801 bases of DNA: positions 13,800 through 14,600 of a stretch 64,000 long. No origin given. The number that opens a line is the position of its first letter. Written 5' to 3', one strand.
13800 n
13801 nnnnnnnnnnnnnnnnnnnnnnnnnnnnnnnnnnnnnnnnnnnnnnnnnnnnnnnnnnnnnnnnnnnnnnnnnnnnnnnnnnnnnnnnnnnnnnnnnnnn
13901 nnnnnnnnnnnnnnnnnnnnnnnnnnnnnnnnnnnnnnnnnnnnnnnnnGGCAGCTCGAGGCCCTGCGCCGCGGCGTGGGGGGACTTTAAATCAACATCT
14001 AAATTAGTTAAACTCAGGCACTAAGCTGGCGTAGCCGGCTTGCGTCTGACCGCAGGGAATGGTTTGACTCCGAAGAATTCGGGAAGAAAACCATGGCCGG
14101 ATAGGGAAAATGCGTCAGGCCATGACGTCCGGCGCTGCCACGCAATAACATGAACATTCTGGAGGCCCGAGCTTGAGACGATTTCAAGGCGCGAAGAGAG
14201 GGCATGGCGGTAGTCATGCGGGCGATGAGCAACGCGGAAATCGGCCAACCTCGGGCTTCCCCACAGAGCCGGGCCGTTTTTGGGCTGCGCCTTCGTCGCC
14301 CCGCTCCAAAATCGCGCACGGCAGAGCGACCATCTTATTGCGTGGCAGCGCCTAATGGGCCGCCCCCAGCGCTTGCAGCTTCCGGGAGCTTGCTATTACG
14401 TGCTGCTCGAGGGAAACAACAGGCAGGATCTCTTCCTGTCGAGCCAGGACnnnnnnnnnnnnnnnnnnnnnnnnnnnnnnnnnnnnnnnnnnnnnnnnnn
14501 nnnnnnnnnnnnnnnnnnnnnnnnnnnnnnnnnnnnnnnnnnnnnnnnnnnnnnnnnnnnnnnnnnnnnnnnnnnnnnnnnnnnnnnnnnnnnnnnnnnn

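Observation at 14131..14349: ~220-bp inverted-repeat-bounded element family present at two loci (14131-14349 and 58934-59153)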

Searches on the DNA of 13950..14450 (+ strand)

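Call 15: search_rna_families(source=window, start=13950, end=14450, threshold=evalue, max_evalue=10)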
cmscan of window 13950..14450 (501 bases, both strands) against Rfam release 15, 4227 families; matches with E-value up to 10: 2.
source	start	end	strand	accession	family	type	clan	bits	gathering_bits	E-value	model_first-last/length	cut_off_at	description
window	14333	14404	+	RF01832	ROSE_2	Cis-reg; thermoregulator;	-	13.7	65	5.7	1-73/73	no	Repression of heat shock gene expression (ROSE) element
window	14052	14106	+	RF01121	sR38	Gene; snRNA; snoRNA; CD-box;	-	13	50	1.5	1-59/59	no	Small nucleolar RNA sR38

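Call 49: build_rna_model(alignment_id=A2)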
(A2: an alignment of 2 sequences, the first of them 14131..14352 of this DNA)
Model R1 built from alignment A2 (2 sequences, 239 columns); structure: RNAalifold consensus.
model positions 239; base pairs 71; branch points 3; effective number of sequences 0.89; information 0.589 bits per position. Calibrated on 0.2 Mb of random sequence (short: E-values are rough).
structure used (alignment columns):
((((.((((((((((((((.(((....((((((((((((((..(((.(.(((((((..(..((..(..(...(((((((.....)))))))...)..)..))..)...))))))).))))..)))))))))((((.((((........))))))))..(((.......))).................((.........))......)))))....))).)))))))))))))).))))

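Call 50: search_with_rna_model(model_id=R1, sources=[window, L005, L006, L007, L009, L010, L036, L037], max_evalue=10)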
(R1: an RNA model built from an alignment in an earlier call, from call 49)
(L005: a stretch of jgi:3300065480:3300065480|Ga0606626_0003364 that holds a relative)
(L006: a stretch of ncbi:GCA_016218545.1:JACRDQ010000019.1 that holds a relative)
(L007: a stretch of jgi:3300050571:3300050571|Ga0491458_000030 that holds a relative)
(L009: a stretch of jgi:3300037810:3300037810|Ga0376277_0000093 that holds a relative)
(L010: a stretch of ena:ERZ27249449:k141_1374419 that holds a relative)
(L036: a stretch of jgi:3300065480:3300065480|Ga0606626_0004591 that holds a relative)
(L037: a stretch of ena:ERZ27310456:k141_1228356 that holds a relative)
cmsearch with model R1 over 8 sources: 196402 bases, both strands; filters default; matches with E-value up to 10: 229.
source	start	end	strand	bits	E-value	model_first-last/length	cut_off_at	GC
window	58925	59162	-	278.2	4.9e-92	1-239/239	no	0.59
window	14130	14353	+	247.6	9.2e-82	1-239/239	no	0.62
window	58925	59162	+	76.4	3e-24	1-239/239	no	0.59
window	14130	14353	-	53.4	1.6e-16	1-239/239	no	0.62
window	42168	42196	-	13.2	0.0055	1-239/239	no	0.86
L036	11506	11548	+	13.2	0.0055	1-239/239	no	0.65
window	19032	19086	-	11.9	0.015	1-239/239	no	0.65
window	58526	58594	+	11.8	0.015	1-239/239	no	0.77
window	58143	58168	+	11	0.03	1-239/239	no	0.81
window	58177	58231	+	10.7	0.036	1-239/239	no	0.8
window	33950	34004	-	10.1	0.056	1-239/239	no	0.76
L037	3722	3796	+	10.1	0.06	1-239/239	no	0.52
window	42408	42481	+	9.6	0.082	36-128/239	no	0.74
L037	9188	9239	-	9.4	0.1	1-239/239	no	0.71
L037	6992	7055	-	9.4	0.1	1-239/239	no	0.75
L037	18845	18879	+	9.2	0.12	1-239/239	no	0.89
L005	6116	6149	-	9.2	0.12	1-239/239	no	0.74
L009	6655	6706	+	8.9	0.15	1-239/239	no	0.69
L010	6655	6706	+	8.9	0.15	1-239/239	no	0.69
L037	14434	14557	+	8.7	0.16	1-239/239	no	0.73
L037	18845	18879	-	8.6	0.18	1-239/239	no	0.89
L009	3011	3046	+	8.5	0.2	1-239/239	no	0.78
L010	3011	3046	+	8.5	0.2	1-239/239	no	0.78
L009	19713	19758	+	8.3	0.23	1-239/239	no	0.78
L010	19713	19758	+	8.3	0.23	1-239/239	no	0.78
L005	12689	12763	+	8.3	0.24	1-239/239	no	0.73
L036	9965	10049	+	7.6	0.4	1-239/239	no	0.69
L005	7672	7729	+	7.6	0.4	1-239/239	no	0.76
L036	10605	10652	+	7.4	0.47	1-239/239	no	0.69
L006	12630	12650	+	7.4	0.47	1-239/239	no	0.76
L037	7248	7270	+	7.3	0.51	1-239/239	no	0.7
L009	20636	20659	-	7.2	0.56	1-239/239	no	0.71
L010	20636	20659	-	7.2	0.56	1-239/239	no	0.71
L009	15042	15108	-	7.1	0.58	1-239/239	no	0.69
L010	15042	15108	-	7.1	0.58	1-239/239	no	0.69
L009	19362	19450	-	7.1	0.6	1-239/239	no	0.74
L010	19362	19450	-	7.1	0.6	1-239/239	no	0.74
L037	6992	7055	+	6.9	0.69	1-239/239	no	0.75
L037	19211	19259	-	6.6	0.88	1-239/239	no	0.61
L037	14604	14639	+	6.5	0.92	1-239/239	no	0.81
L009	19713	19758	-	6.4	1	1-239/239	no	0.78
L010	19713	19758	-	6.4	1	1-239/239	no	0.78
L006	6238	6282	+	6.2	1.1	1-239/239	no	0.82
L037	15594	15655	+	6.2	1.1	1-239/239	no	0.69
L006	5945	5979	+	6.2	1.2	1-239/239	no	0.8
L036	5487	5503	+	6.2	1.2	1-239/239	no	0.65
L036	12694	12789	+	6.2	1.2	1-239/239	no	0.7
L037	19304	19327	-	6.1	1.2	1-239/239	no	0.54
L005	581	602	-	6.1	1.3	1-239/239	no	0.73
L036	9199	9248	-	6.1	1.3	1-239/239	no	0.74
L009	16706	16733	-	6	1.4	1-239/239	no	0.79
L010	16706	16733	-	6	1.4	1-239/239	no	0.79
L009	20010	20065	-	6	1.4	1-239/239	no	0.68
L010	20010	20065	-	6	1.4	1-239/239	no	0.68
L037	19148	19187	+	6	1.4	1-239/239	no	0.73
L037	5994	6047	+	5.8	1.6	38-126/239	no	0.78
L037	20498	20543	+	5.7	1.7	1-239/239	no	0.7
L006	8886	8915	+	5.7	1.7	1-239/239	no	0.83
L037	9798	9842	+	5.7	1.7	1-239/239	no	0.82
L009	15924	15948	-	5.7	1.8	1-239/239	no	0.8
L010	15924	15948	-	5.7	1.8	1-239/239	no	0.8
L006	3683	3713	+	5.6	1.8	1-239/239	no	0.71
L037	9404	9450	-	5.6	1.9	1-239/239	no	0.7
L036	1754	1788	+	5.5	2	1-239/239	no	0.8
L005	654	676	-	5.5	2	1-239/239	no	0.7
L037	19211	19259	+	5.4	2.2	1-239/239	no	0.61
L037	8588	8622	+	5.4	2.2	1-239/239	no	0.77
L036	12694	12789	-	5.4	2.2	1-239/239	no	0.7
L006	15967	16018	-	5.4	2.2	1-239/239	no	0.58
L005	12831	12883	+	5.4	2.2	1-239/239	no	0.72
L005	13628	13666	+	5.4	2.3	1-239/239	no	0.77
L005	12770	12826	+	5.3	2.3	1-239/239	no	0.72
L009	14491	14508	-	5.3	2.4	1-239/239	no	0.83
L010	14491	14508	-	5.3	2.4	1-239/239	no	0.83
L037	8306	8374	+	5.3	2.4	1-239/239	no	0.7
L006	15368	15385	+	5.3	2.4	1-239/239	no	0.78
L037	195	275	-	5.3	2.4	1-239/239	no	0.72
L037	6594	6639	+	5.2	2.6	1-239/239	no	0.76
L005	12738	12779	-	5.2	2.6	1-239/239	no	0.76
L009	17370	17410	-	5.2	2.6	1-239/239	no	0.76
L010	17370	17410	-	5.2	2.6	1-239/239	no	0.76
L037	15731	15772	+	5.2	2.6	1-239/239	no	0.81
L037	4352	4397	+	5.1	2.7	1-239/239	no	0.72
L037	2961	2984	+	5.1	2.7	1-239/239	no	0.83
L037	737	777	-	5.1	2.8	62-102/239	no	0.66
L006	2155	2205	+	5.1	2.9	1-239/239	no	0.73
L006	12465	12508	+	5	2.9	1-239/239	no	0.64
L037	15258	15329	-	5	2.9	1-239/239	no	0.72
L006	6018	6059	+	4.9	3.2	1-239/239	no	0.76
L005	6278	6301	-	4.9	3.3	1-239/239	no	0.83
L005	7566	7612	+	4.9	3.3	1-239/239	no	0.81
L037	15159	15200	-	4.7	3.7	1-239/239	no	0.64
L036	13084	13101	-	4.7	3.8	1-239/239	no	0.67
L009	19779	19808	+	4.6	4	1-239/239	no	0.73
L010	19779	19808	+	4.6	4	1-239/239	no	0.73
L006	6118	6136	+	4.6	4.1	1-239/239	no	0.79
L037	15852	15888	+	4.6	4.1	1-239/239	no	0.68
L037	3882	3901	-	4.6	4.1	1-239/239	no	0.85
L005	13899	13934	+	4.5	4.3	1-239/239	no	0.72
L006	16882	16924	+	4.4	4.6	1-239/239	no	0.7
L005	6202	6240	-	4.4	4.6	1-239/239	no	0.79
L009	7762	7798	+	4.4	4.7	1-239/239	no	0.68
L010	7762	7798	+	4.4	4.7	1-239/239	no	0.68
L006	16675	16706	+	4.3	5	1-239/239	no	0.81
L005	5259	5307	-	4.2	5.4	1-239/239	no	0.76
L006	7926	7953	-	4.2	5.4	1-239/239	no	0.82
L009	752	782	+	4.2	5.4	1-239/239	no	0.48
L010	752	782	+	4.2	5.4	1-239/239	no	0.48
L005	5943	5961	-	4.2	5.6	1-239/239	no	0.84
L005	9897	9928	-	4.2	5.7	1-239/239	no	0.88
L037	9964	10046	+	4.1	6.1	1-239/239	no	0.6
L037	9527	9565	-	4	6.3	1-239/239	no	0.79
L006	16375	16400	-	4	6.3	1-239/239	no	0.92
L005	541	570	-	4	6.6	1-239/239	no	0.77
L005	5924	5935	-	4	6.7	1-239/239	no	0.83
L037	4428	4557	+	3.9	6.9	1-239/239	no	0.7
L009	20358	20388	-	3.9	7.2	1-239/239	no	0.74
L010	20358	20388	-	3.9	7.2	1-239/239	no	0.74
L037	7110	7140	+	3.9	7.2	1-239/239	no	0.81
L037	14926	14983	+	3.9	7.3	1-239/239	no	0.6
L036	5671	5732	+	3.8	7.4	1-239/239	no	0.76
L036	11582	11604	+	3.8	7.4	1-239/239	no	0.87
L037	3553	3615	+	3.7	8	1-239/239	no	0.62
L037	10823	10853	-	3.7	8.1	1-239/239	no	0.74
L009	19301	19318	-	3.7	8.2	1-239/239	no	0.89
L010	19301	19318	-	3.7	8.2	1-239/239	no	0.89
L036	12963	13037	-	3.6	8.5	41-123/239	no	0.68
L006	8131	8159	-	3.6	8.8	1-239/239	no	0.72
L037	6487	6499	+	3.5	9.5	1-239/239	no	0.92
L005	13581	13610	+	3.5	9.8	1-239/239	no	0.87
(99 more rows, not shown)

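Call 90: search_dna_similar(query=window:14131-14352:+, collection=phages, mode=distant, max_evalue=0.01, max_rows=10)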
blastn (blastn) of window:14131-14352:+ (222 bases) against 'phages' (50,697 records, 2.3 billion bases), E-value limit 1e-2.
No match.

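Call 94: search_with_rna_model(model_id=R1, sources=[L038, L039, L040, L041, L042], max_evalue=0.01)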
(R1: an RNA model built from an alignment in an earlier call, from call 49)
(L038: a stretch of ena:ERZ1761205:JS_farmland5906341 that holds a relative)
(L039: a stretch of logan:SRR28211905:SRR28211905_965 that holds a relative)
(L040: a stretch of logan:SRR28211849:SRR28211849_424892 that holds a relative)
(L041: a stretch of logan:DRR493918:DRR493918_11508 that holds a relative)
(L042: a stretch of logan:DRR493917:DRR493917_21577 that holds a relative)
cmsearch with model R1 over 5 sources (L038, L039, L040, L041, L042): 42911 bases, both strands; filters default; matches with E-value up to 0.01: 3.
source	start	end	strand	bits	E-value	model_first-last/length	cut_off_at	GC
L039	9701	9733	+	16.1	0.00012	1-239/239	no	0.82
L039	9701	9733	-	15.5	0.00019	1-239/239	no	0.82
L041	728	752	-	11.9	0.0031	1-239/239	no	0.72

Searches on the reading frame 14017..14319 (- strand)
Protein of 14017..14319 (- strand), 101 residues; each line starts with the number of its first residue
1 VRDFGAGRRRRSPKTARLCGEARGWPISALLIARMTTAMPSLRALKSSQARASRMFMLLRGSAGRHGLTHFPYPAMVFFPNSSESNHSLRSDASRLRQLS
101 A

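Call 77: search_protein_families(library=pfam, proteins=[window:14017-14319:-], max_evalue=1)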
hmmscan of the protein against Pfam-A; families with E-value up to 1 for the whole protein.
seq(101 aa): 0 families
